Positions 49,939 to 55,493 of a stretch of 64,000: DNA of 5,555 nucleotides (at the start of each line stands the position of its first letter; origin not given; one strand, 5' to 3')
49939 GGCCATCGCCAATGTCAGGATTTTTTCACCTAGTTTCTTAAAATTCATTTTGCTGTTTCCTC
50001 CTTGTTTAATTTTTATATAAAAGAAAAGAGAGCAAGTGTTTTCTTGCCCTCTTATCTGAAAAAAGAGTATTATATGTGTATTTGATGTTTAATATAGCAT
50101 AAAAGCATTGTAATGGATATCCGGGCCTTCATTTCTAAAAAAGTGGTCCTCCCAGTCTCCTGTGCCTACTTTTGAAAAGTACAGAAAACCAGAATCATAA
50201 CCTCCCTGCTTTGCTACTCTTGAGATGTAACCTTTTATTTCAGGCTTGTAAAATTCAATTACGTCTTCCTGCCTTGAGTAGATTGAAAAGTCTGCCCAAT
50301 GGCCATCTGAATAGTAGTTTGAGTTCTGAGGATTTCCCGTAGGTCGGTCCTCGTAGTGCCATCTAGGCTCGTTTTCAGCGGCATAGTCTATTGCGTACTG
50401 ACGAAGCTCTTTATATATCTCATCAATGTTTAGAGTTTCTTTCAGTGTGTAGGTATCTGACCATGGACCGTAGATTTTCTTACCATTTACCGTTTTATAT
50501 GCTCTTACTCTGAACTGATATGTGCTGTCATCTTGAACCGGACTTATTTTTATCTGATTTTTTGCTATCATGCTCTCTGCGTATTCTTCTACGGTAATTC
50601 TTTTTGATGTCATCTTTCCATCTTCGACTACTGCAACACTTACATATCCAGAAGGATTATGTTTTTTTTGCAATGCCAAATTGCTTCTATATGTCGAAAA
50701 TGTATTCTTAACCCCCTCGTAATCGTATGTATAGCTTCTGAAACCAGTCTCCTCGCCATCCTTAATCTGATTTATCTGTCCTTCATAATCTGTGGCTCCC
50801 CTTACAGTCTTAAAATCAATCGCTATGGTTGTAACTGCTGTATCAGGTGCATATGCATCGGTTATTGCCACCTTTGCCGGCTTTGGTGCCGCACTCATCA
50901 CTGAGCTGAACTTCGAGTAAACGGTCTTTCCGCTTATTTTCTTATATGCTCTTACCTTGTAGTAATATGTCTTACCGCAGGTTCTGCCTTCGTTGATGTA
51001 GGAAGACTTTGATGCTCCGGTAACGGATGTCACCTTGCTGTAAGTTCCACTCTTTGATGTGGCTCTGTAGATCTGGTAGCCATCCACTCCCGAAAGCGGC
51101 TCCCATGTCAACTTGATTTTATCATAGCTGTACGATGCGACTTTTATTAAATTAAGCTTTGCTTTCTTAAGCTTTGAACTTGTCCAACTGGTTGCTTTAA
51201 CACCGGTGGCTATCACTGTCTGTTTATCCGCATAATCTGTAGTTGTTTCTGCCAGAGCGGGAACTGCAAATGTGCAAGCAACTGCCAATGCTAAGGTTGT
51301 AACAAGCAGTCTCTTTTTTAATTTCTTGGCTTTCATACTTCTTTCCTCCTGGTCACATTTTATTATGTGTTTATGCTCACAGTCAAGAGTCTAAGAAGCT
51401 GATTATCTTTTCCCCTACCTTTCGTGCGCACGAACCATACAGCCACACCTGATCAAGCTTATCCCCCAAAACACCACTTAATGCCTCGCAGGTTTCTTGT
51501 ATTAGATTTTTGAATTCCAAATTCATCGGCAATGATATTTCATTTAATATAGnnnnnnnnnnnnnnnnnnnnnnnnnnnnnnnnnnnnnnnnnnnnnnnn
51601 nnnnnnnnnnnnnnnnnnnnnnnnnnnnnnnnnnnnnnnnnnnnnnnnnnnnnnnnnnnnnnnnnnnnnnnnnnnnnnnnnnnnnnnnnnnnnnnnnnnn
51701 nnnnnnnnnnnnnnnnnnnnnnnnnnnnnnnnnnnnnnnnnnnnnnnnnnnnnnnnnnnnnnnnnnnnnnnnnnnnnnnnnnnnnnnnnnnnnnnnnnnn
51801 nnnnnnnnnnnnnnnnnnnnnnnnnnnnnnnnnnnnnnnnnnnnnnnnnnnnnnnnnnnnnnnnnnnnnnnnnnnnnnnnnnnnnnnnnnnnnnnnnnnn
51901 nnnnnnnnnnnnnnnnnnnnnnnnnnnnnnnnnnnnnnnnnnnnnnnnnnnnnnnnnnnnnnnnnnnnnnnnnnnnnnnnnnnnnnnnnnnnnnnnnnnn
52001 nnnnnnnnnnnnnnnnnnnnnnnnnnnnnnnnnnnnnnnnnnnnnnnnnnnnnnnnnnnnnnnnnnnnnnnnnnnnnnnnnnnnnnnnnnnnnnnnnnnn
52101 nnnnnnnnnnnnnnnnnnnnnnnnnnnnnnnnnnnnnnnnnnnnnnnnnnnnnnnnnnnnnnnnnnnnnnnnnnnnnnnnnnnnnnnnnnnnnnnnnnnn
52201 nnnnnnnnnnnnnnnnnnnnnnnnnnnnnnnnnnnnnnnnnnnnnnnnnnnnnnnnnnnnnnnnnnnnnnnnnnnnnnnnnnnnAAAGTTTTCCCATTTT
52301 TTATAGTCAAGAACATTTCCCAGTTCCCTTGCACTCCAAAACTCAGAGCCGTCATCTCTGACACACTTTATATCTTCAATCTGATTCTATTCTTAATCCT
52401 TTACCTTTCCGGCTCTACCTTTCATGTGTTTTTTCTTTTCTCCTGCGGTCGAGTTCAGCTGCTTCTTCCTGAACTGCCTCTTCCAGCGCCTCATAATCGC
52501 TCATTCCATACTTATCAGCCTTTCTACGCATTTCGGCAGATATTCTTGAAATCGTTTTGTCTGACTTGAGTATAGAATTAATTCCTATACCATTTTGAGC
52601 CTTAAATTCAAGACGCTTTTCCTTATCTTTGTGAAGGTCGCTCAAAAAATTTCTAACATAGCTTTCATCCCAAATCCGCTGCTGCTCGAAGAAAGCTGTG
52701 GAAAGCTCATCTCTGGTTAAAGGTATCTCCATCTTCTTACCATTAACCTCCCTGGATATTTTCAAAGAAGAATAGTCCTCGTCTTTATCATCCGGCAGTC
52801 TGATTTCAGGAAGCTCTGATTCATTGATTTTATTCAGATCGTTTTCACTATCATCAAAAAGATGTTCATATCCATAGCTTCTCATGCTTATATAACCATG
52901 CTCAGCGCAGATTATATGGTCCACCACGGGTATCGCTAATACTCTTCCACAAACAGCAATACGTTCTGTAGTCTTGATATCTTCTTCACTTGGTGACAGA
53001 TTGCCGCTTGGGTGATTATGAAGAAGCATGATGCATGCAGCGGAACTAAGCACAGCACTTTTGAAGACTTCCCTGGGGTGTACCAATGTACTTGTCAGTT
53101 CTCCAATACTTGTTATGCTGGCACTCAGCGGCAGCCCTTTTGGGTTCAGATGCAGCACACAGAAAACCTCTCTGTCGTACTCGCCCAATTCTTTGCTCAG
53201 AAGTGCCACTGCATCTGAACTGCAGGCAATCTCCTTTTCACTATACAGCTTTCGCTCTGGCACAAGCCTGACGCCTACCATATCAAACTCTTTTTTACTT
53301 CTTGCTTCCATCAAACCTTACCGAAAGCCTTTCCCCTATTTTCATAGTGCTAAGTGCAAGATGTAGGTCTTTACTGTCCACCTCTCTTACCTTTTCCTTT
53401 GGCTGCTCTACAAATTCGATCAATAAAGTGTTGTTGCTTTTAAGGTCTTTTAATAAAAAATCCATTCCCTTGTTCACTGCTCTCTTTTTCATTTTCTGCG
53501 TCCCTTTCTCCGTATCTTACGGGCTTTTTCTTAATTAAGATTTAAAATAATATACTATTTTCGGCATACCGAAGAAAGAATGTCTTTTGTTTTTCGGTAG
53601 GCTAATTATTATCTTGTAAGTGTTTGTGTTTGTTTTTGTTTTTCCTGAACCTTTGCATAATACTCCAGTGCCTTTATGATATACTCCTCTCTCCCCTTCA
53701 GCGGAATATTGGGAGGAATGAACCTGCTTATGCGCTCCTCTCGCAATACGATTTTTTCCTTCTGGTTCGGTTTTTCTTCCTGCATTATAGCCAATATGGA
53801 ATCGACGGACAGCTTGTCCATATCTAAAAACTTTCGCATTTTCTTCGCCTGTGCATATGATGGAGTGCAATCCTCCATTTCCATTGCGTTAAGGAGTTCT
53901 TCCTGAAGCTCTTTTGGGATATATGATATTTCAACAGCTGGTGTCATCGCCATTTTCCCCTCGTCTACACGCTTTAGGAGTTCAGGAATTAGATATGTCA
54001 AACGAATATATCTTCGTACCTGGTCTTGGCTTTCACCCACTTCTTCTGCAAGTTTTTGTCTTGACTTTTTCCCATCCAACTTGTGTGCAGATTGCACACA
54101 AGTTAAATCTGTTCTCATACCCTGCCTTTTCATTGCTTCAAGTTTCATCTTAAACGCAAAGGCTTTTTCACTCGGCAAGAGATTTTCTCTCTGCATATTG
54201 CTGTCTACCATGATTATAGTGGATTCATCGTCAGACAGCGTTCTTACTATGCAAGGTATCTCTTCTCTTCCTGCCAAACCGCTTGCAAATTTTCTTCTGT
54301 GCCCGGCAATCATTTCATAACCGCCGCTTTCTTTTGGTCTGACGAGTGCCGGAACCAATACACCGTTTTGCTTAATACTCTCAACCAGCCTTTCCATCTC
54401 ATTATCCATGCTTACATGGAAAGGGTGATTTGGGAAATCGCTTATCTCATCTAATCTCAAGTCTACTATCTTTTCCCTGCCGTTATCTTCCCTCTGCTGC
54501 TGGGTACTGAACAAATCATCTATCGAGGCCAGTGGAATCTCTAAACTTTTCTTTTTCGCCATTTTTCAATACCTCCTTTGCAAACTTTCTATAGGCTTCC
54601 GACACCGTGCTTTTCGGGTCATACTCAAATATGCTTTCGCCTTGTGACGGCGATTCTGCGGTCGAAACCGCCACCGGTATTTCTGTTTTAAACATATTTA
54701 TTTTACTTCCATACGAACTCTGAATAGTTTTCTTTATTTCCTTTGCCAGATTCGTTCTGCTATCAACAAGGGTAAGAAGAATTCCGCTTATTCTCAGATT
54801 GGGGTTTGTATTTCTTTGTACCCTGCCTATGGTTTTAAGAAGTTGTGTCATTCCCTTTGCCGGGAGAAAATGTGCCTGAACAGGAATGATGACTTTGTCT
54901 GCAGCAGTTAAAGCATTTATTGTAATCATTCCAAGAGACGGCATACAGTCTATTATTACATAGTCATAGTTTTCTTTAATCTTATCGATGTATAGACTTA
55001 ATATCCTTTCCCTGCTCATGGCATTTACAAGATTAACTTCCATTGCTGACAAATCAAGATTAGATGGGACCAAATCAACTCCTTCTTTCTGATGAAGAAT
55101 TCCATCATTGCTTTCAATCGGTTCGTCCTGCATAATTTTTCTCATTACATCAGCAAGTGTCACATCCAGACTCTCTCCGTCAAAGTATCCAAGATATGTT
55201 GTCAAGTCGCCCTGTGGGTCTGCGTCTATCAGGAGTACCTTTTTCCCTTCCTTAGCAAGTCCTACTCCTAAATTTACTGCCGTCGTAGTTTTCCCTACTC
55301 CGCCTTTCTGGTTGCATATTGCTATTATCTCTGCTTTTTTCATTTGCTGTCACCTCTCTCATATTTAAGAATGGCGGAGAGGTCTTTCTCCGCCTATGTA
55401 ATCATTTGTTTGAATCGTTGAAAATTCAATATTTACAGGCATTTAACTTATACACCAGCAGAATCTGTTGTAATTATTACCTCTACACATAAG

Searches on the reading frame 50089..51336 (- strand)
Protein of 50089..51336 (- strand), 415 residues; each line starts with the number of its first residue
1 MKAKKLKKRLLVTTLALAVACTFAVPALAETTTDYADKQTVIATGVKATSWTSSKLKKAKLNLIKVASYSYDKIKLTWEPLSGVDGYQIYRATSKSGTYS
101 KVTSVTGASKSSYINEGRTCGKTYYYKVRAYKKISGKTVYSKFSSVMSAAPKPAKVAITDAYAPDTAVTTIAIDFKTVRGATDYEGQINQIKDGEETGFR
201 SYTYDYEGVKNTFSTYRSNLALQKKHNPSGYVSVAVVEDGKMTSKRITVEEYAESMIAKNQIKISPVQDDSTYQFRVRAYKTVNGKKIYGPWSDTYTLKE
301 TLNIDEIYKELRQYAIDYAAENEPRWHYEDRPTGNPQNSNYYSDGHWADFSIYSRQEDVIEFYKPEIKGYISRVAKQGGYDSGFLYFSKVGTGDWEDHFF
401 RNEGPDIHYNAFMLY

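Call 10: search_protein_families(library=pfam, proteins=[window:50089-51336:-])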
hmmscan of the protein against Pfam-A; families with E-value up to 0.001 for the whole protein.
window:50089-51336:- (415 aa): 1 family
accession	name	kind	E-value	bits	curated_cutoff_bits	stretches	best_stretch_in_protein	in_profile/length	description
PF00041.27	fn3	-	0.00056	20.5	25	0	66-137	8-75/84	Fibronectin type III domain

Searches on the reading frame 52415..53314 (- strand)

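Call 10: search_protein_families(library=pfam, proteins=[window:52415-53314:-])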
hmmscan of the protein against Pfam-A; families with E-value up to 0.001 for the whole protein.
window:52415-53314:- (299 aa): 1 family
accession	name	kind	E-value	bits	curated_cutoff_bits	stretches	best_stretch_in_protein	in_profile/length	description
PF04002.20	RadC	-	3.2e-36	124.3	22.1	1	30-148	2-120/121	RadC-like JAB domain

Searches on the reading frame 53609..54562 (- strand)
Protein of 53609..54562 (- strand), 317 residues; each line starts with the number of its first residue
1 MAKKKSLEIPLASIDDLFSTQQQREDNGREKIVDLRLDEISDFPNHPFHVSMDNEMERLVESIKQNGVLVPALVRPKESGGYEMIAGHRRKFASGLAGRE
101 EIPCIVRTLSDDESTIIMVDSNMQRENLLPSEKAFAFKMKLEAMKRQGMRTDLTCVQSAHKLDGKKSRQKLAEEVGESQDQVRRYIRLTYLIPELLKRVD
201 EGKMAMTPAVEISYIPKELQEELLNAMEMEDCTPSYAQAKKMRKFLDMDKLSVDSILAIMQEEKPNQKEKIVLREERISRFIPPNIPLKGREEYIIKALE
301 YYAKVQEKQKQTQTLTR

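Call 61: search_protein_families(library=pfam, proteins=[window:53609-54562:-])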
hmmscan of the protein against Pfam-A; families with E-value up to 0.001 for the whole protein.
window:53609-54562:- (317 aa): 2 families
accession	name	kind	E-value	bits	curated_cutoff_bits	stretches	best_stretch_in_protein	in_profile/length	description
PF02195.25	ParB_N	-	9.4e-17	61.3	26.3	1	31-123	2-94/95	ParB N-terminal domain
PF17762.8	HTH_ParB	-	3.1e-05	24.5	22.6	1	167-229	22-85/102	ParB HTH domain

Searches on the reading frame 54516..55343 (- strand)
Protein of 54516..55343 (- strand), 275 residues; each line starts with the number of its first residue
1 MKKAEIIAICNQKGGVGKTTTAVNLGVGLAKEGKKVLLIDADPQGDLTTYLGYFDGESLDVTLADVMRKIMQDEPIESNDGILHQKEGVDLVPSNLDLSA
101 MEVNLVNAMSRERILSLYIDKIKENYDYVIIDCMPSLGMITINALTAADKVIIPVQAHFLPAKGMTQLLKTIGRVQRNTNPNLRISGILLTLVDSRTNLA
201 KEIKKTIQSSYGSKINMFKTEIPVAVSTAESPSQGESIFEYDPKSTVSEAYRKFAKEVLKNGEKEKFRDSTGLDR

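Call 48: find_encoding_contigs(protein=window:54516-55343:-, flank=4000, max_places=10)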
Protein window:54516-55343:- (275 aa): 23 contigs read that carry it; 10 places shown.
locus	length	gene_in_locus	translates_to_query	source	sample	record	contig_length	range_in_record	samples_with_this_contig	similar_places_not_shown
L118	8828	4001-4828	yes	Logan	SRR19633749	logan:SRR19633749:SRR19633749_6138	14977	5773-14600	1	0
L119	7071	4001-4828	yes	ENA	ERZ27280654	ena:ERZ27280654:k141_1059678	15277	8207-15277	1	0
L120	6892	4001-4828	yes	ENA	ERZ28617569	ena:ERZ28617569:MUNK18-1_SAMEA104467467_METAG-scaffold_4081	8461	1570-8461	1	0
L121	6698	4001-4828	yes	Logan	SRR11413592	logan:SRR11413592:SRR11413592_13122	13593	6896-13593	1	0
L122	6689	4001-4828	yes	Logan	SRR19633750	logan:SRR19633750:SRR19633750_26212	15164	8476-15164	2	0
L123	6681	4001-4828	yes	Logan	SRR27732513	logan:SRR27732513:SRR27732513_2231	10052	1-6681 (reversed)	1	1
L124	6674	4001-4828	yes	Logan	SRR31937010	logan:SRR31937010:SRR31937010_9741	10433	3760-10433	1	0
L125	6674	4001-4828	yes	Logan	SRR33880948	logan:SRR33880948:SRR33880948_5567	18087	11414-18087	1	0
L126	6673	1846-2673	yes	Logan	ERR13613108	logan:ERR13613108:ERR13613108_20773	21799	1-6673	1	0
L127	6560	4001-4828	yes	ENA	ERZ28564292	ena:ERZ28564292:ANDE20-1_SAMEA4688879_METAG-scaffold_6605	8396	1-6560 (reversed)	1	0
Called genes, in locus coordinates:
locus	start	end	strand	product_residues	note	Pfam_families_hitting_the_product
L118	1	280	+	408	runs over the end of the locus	PF00155:Aminotran_1_2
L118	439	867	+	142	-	PF13404:HTH_AsnC-type, PF13412:HTH_24, PF01037:AsnC_trans_reg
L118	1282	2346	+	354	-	-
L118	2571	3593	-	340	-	PF00155:Aminotran_1_2 (faint), PF01212:Beta_elim_lyase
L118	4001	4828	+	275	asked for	PF00142:Fer4_NifH, PF01656:CbiA, PF02374:ArsA_ATPase, PF06564:CBP_BcsQ, PF07015:VirC1 (faint), PF09140:MipZ (weak), PF10609:ParA, PF13614:AAA_31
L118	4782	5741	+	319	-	PF02195:ParB_N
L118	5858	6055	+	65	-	-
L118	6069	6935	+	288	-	PF04002:RadC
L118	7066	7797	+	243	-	-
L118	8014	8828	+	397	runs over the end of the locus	?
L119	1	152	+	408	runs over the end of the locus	PF00155:Aminotran_1_2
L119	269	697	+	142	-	PF13404:HTH_AsnC-type, PF13412:HTH_24, PF01037:AsnC_trans_reg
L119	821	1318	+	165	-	PF04542:Sigma70_r2, PF08281:Sigma70_r4_2, PF04545:Sigma70_r4 (weak)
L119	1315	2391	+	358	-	-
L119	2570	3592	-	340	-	PF00155:Aminotran_1_2 (weak), PF01212:Beta_elim_lyase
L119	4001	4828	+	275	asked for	PF00142:Fer4_NifH, PF01656:CbiA, PF02374:ArsA_ATPase, PF06564:CBP_BcsQ, PF07015:VirC1 (faint), PF09140:MipZ (weak), PF10609:ParA, PF13614:AAA_31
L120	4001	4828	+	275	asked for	PF00142:Fer4_NifH, PF01656:CbiA, PF02374:ArsA_ATPase, PF06564:CBP_BcsQ, PF07015:VirC1 (faint), PF09140:MipZ (weak), PF10609:ParA, PF13614:AAA_31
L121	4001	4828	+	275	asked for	PF00142:Fer4_NifH, PF01656:CbiA, PF02374:ArsA_ATPase, PF06564:CBP_BcsQ, PF07015:VirC1 (faint), PF09140:MipZ (weak), PF10609:ParA, PF13614:AAA_31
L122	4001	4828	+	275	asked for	PF00142:Fer4_NifH, PF01656:CbiA, PF02374:ArsA_ATPase, PF06564:CBP_BcsQ, PF07015:VirC1 (faint), PF09140:MipZ (weak), PF10609:ParA, PF13614:AAA_31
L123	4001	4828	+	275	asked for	PF00142:Fer4_NifH, PF01656:CbiA, PF02374:ArsA_ATPase, PF06564:CBP_BcsQ, PF07015:VirC1 (faint), PF09140:MipZ (weak), PF10609:ParA, PF13614:AAA_31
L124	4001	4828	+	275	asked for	PF00142:Fer4_NifH, PF01656:CbiA, PF02374:ArsA_ATPase, PF06564:CBP_BcsQ, PF07015:VirC1 (faint), PF09140:MipZ (weak), PF10609:ParA, PF13614:AAA_31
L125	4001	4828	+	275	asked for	PF00142:Fer4_NifH, PF01656:CbiA, PF02374:ArsA_ATPase, PF06564:CBP_BcsQ, PF07015:VirC1 (faint), PF09140:MipZ (weak), PF10609:ParA, PF13614:AAA_31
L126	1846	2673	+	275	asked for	PF00142:Fer4_NifH, PF01656:CbiA, PF02374:ArsA_ATPase, PF06564:CBP_BcsQ, PF07015:VirC1 (faint), PF09140:MipZ (weak), PF10609:ParA, PF13614:AAA_31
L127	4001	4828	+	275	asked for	PF00142:Fer4_NifH, PF01656:CbiA, PF02374:ArsA_ATPase, PF06564:CBP_BcsQ, PF07015:VirC1 (faint), PF09140:MipZ (weak), PF10609:ParA, PF13614:AAA_31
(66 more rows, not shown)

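Call 61: search_protein_families(library=pfam, proteins=[window:54516-55343:-])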
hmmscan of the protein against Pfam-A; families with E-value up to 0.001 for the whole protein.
window:54516-55343:- (275 aa): 9 families
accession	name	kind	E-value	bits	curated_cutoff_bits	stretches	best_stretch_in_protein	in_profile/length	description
PF13614.12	AAA_31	-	1.9e-60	204.3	27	1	5-185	2-177/177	AAA domain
PF01656.29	CbiA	-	1.4e-26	93.4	25.4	1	7-238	1-125/125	CobQ/CobB/MinD/ParA nucleotide binding domain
PF00142.24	Fer4_NifH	-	7.4e-15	55.6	25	1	12-262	7-248/271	4Fe-4S iron sulfur cluster binding proteins, NifH/frxC family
PF10609.15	ParA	-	4.7e-13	49.6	27.1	1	5-258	4-245/246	NUBPL iron-transfer P-loop NTPase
PF09140.17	MipZ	-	8.1e-12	45.4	20.7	1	6-49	2-46/262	ATPase MipZ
PF02374.21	ArsA_ATPase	-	2.3e-09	37.3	24.3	1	12-136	8-135/305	Anion-transporting ATPase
PF06564.18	CBP_BcsQ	-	9.3e-09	35.6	21.3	1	6-157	3-147/234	Cellulose biosynthesis protein BcsQ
PF07015.17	VirC1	-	1.6e-05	24.8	24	1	5-50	2-47/231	VirC1 protein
PF00448.28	SRP54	-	0.00039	20.6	22.7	0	15-42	11-38/196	SRP54-type protein, GTPase domain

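Call 63: search_protein_families(library=ncbifam, proteins=[P0153], max_evalue=0.01)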
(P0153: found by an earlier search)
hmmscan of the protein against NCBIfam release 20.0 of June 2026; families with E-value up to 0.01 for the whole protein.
P0153 (564 aa): 6 families
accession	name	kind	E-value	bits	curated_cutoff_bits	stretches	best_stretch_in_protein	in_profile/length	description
NF047343.1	SCCmet_CcrB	equivalog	1.6e-45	155.8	900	1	3-488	9-498/542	cassette chromosome recombinase CcrB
NF047347.1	SCCmet_CcrC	equivalog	1.6e-33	116.1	900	1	2-488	4-510/558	cassette chromosome recombinase CcrC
NF041201.1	recomb_XisF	equivalog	2.4e-33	115.8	375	1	4-354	2-357/465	fdxN element excision recombinase XisF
NF049883.1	resolv_YneB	equivalog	4.5e-11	42.6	175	1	5-149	4-147/211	YneB family resolvase-like protein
NF033518.0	transpos_IS607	equivalog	7.4e-09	35.4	110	1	3-102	56-151/187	IS607 family transposase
NF008965.0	PRK12309.1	equivalog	0.0029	16.7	550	1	384-489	268-375/392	transaldolase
